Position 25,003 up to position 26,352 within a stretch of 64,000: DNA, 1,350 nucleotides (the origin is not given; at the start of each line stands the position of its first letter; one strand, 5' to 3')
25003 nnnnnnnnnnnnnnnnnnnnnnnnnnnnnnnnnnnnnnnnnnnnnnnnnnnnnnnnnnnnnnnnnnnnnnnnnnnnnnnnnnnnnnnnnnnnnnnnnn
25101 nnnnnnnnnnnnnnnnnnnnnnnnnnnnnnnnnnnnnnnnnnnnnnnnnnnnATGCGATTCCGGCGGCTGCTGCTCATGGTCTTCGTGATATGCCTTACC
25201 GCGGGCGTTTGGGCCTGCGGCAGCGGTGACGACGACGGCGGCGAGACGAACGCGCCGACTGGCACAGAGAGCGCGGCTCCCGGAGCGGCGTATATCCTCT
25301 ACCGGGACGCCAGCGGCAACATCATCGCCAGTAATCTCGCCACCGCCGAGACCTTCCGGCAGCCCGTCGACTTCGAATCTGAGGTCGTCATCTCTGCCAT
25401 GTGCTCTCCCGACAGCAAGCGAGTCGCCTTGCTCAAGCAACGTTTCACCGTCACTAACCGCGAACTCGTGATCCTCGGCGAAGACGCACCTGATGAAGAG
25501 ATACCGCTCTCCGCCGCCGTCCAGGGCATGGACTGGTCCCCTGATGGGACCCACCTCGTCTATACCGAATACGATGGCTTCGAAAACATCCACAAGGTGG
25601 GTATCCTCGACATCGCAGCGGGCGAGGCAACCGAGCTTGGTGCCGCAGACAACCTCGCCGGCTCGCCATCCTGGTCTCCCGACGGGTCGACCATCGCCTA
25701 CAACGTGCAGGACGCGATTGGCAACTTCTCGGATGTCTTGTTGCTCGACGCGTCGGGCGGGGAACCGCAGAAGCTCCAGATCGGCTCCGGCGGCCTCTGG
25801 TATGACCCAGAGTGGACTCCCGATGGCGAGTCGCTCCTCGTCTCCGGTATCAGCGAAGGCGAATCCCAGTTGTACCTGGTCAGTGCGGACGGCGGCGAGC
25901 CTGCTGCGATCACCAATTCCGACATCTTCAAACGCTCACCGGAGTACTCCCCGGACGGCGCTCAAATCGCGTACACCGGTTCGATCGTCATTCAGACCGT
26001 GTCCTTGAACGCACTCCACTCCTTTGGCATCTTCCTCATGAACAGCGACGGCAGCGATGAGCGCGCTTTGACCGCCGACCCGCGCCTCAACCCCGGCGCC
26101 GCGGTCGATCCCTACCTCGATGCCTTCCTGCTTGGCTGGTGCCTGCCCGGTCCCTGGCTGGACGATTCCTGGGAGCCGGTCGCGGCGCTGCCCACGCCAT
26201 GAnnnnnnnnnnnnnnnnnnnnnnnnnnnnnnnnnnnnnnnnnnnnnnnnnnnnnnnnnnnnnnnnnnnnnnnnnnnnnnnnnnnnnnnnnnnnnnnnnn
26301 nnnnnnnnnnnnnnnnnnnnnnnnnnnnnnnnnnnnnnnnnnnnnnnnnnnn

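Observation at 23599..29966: Copper-homeostasis cluster with atypical composition: His-rich protein, lipoprotein, CopC, TolB-like propeller, CopC-CopD-cytochrome c fusion and two 'AHNxTH' proteins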

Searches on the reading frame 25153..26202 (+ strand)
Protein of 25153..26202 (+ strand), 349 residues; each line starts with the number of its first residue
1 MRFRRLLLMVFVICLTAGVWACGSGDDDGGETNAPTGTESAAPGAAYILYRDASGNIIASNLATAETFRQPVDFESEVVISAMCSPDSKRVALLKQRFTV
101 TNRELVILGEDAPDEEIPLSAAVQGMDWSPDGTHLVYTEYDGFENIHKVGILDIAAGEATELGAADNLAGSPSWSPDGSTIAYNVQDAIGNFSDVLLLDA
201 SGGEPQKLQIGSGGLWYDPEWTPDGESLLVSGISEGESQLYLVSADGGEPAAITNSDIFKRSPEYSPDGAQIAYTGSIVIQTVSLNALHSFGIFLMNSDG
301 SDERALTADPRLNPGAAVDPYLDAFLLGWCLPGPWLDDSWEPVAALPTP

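Call 3: search_protein_families(library=pfam, proteins=[window:25153-26202:+], max_evalue=0.1)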
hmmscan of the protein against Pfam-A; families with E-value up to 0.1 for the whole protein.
window:25153-26202:+ (349 aa): 6 families
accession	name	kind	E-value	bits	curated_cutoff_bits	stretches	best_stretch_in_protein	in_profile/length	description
PF07676.18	PD40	-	7.8e-11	42.1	20.9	1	170-184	12-26/38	WD40-like Beta Propeller Repeat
PF00930.27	DPPIV_N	-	3.4e-05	23.2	22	0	161-257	178-279/354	Dipeptidyl peptidase IV (DPP IV) N-terminal region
PF25174.1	Beta-prop_THOC3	-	4.4e-05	23.1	305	1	122-230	48-146/272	THOC3 beta-propeller domain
PF12894.13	ANAPC4_WD40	-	0.0093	16.6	22.9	0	121-146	39-64/91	Anaphase-promoting complex subunit 4 WD40 domain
PF00400.38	WD40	-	0.026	15.6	27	0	122-137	13-28/39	WD domain, G-beta repeat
PF02897.21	Peptidase_S9_N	-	0.031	13.5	24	1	122-188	125-191/414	Prolyl oligopeptidase, N-terminal beta-propeller domain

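Call 4: search_protein_families(library=ncbifam, proteins=[window:25153-26202:+], max_evalue=0.1)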
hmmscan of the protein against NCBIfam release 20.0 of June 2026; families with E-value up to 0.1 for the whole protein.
window:25153-26202:+ (349 aa): 6 families
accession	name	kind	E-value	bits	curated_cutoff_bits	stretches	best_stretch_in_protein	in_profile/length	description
TIGR02800.1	propeller_TolB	equivalog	3.8e-27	95.3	343.15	1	127-308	197-364/418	Tol-Pal system beta propeller repeat protein TolB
NF002183.0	PRK01029.1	equivalog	7.5e-12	45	405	2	128-217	334-419/429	Tol-Pal system protein TolB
NF033523.0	lasso_peptidase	equivalog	1.2e-10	40.8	400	1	218-275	92-149/638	Atxe2 family lasso peptide isopeptidase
NF053518.1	DipepPtdsDpp5Prph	equivalog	6.9e-10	38.1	900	2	172-282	17-130/655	dipeptidyl-peptidase Dpp5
NF058595.1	invert_tail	domain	0.02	15.2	37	1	2-39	52-87/113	lipo-invert putative C-terminal anchoring domain-containing protein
NF052339.1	hydrazine_alpha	equivalog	0.028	12.3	800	1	217-281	106-172/804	hydrazine synthase subunit alpha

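Call 80: search_solved_structures(query=window:25153-26202:+, max_evalue=0.001)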
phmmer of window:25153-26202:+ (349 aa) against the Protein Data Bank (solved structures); distinct sequences matched with E-value up to 0.001: 16.
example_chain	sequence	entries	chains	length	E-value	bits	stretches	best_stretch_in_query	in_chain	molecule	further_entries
2ojh_A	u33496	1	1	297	4.3e-14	55.9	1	124-277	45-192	Uncharacterized protein Atu1656/AGR_C_3050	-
4jml_A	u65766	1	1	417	8.4e-14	54.9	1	125-276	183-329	Protein TolB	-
7nst_E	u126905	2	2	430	9.1e-14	54.8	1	126-276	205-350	Tol-Pal system protein TolB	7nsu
1crz_A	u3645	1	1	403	9.5e-14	54.7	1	126-276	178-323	TOLB PROTEIN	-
2w8b_B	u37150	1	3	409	9.6e-14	54.7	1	126-276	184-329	PROTEIN TOLB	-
2w8b_A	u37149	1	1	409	9.6e-14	54.7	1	126-276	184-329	PROTEIN TOLB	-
2hqs_A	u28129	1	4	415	1e-13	54.7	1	126-295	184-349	Protein tolB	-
3iax_A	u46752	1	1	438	1.1e-13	54.6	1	126-276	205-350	Protein tolB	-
1c5k_A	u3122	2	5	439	1.1e-13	54.6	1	126-276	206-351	PROTEIN (TOLB PROTEIN) | PROTEIN TOLB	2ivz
4r40_A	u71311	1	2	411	7.8e-13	51.7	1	126-273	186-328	Protein TolB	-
4pwz_A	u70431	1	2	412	8e-13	51.7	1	126-273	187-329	Protein TolB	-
6pnv_A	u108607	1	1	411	4.8e-12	49.1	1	126-276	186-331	Tol-Pal system protein TolB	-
7mx5_A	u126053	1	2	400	5.3e-11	45.7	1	97-274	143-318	Tol-Pal system protein TolB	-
8wt1_A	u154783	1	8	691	2e-09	40.5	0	106-232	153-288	S9 family peptidase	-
5yzm_A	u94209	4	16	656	9e-05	25.2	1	217-276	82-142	Acyl-peptide hydrolase, putative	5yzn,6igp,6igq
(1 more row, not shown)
